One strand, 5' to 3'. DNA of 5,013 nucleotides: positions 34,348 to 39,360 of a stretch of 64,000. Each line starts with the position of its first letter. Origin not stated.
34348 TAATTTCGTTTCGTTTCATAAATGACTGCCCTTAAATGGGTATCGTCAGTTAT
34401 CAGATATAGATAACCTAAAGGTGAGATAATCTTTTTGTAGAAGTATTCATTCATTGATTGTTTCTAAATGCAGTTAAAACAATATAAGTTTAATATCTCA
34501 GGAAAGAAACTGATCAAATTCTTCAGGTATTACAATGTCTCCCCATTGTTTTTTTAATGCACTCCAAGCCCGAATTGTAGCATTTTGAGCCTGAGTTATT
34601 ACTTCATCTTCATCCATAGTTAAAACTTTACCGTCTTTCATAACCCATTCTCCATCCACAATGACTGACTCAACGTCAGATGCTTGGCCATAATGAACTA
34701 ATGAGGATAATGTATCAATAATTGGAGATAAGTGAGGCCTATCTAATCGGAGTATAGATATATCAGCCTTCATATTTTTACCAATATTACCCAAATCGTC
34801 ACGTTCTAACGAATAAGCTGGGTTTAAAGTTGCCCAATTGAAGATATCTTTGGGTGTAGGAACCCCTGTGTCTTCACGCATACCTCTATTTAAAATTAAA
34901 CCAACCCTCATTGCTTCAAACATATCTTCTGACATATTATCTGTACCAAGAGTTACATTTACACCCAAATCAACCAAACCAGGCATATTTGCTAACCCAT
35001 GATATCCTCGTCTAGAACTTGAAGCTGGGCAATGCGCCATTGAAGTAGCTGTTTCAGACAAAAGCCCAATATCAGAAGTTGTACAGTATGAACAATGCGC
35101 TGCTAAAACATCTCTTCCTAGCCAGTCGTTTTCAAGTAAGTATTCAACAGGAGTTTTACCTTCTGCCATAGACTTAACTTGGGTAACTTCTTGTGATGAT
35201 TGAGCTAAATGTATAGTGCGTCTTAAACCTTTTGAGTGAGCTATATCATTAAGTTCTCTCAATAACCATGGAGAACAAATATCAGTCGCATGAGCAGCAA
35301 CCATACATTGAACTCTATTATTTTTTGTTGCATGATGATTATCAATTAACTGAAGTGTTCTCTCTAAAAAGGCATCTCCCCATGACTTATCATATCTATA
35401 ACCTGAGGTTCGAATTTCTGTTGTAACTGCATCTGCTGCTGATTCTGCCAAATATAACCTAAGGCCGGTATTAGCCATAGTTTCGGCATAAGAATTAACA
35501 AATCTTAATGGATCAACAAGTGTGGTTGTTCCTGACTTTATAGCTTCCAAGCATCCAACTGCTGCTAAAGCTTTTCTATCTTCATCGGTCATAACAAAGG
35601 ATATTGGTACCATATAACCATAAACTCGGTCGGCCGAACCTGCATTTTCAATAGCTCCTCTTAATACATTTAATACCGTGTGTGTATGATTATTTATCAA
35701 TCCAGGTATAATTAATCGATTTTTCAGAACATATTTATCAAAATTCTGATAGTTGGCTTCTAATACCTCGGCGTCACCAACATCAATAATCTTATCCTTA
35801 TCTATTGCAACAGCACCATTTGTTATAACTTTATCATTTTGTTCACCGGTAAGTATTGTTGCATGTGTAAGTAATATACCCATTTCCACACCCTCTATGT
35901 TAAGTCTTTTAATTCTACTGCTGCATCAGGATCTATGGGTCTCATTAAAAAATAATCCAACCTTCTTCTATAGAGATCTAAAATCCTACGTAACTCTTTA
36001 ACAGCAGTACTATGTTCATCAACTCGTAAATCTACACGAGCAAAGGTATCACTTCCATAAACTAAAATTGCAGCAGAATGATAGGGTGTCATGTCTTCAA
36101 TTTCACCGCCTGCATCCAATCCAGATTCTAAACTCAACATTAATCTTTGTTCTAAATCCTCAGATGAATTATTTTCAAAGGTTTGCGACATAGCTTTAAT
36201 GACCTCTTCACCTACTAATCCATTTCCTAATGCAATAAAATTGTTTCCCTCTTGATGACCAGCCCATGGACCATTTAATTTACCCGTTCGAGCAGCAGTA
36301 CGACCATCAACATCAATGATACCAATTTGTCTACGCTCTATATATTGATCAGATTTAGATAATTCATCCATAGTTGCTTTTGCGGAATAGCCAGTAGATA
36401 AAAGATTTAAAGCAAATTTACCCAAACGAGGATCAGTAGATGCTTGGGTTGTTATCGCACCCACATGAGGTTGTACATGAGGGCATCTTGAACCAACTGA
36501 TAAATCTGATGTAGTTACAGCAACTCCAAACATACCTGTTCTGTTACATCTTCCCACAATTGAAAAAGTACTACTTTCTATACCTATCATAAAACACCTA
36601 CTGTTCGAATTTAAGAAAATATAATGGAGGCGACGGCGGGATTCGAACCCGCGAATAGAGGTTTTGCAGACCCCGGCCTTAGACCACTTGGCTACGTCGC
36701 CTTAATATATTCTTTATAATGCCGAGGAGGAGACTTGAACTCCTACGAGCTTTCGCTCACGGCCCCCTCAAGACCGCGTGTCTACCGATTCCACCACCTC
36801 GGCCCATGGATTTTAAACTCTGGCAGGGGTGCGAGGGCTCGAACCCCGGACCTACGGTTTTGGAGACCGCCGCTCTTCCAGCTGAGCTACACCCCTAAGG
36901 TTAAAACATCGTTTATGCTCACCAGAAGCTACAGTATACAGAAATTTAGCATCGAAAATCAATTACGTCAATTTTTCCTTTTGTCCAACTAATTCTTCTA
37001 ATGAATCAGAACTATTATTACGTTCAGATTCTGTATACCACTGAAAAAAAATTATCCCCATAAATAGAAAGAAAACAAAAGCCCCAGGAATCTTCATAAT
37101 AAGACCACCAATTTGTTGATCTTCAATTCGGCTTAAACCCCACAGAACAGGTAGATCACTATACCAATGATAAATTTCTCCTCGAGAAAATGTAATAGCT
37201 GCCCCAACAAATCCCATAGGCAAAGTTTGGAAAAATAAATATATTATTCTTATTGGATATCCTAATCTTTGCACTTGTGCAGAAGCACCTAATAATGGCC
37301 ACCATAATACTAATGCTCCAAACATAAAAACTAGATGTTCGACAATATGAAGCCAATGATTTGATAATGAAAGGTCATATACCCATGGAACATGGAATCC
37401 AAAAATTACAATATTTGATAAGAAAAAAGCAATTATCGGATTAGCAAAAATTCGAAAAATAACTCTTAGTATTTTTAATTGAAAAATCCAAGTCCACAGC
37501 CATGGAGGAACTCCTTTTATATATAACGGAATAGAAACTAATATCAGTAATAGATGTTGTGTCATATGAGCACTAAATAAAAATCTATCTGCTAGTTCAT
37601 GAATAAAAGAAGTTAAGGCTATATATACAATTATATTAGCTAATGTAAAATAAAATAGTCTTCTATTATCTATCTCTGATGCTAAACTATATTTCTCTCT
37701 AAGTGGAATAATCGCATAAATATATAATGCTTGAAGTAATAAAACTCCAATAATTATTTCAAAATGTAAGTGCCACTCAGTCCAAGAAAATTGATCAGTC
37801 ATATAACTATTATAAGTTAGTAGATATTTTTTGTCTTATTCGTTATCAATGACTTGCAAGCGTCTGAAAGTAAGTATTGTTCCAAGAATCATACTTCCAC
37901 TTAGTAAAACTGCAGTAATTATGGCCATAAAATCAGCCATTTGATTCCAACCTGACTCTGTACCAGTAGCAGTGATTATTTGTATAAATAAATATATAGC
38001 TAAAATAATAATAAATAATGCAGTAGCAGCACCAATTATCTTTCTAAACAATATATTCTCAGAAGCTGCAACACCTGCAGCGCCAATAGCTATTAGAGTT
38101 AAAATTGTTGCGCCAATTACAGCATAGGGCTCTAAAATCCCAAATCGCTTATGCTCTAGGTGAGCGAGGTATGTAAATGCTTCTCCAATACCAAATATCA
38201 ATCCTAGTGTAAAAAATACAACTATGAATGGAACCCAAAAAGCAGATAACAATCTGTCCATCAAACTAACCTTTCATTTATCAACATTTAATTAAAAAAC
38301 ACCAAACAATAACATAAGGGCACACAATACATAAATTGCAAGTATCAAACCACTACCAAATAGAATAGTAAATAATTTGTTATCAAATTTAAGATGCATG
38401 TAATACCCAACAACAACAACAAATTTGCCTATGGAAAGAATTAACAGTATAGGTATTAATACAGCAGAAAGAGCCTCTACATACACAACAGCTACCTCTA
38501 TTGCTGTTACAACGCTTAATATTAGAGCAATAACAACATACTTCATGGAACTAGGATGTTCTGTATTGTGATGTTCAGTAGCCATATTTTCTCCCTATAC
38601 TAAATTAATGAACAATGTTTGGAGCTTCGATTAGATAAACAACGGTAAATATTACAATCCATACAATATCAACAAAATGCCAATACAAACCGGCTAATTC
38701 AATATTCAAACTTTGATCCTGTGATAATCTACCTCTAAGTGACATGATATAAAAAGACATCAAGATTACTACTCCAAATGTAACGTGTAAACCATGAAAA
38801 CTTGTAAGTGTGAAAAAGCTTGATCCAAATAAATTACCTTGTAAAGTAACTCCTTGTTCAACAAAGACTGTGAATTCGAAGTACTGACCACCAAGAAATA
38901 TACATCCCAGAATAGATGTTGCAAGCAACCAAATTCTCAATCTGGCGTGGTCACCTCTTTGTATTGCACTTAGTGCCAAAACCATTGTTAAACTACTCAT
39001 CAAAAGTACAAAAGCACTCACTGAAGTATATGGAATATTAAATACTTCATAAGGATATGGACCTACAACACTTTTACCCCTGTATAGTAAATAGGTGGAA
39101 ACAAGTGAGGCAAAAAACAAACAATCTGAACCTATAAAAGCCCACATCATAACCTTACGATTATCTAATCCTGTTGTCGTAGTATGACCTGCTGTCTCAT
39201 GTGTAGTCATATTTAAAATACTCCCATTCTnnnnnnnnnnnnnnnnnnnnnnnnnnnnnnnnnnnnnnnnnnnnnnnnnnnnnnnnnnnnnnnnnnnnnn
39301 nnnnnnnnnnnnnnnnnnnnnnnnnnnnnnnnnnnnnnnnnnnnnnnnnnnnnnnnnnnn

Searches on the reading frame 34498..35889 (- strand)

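Call 48: search_protein_families(library=pfam, proteins=[window:34498-35889:-], max_evalue=0.00001)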
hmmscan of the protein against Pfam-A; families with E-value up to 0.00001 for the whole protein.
window:34498-35889:- (463 aa): 2 families
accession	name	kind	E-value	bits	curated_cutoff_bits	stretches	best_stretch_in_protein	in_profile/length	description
PF01979.26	Amidohydro_1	-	1.2e-39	136.9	25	1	60-416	2-345/345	Amidohydrolase family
PF07969.17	Amidohydro_3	-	8.7e-11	42.4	29.7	1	134-416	192-471/472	Amidohydrolase family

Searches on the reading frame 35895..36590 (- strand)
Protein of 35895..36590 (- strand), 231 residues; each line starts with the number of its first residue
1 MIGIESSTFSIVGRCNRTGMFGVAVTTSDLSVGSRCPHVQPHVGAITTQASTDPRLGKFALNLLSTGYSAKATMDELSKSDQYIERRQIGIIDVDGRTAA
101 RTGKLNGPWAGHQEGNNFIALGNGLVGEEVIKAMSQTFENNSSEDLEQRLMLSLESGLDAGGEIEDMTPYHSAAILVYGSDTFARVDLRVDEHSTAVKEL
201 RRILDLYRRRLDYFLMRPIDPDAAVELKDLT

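Call 48: search_protein_families(library=pfam, proteins=[window:35895-36590:-], max_evalue=0.00001)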
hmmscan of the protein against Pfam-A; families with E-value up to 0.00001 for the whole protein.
window:35895-36590:- (231 aa): 1 family
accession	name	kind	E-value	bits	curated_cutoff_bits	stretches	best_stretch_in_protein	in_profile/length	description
PF06267.17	DUF1028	-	1.4e-61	208.2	26.2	1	8-200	1-193/193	Family of unknown function (DUF1028)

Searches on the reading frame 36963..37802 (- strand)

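Call 48: search_protein_families(library=pfam, proteins=[window:36963-37802:-], max_evalue=0.00001)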
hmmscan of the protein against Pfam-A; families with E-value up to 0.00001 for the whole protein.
window:36963-37802:- (279 aa): 1 family
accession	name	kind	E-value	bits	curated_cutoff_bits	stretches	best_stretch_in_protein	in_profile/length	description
PF09678.15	Caa3_CtaG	-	4e-54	183.9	27.7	1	25-257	1-236/237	Cytochrome c oxidase caa3 assembly factor (Caa3_CtaG)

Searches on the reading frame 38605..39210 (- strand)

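Call 48: search_protein_families(library=pfam, proteins=[window:38605-39210:-], max_evalue=0.00001)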
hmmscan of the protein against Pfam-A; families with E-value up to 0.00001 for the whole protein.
window:38605-39210:- (201 aa): 1 family
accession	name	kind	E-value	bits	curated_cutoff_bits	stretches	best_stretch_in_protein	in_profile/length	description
PF00510.24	COX3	-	6.4e-20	72.5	23.8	1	25-193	91-255/258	Cytochrome c oxidase subunit III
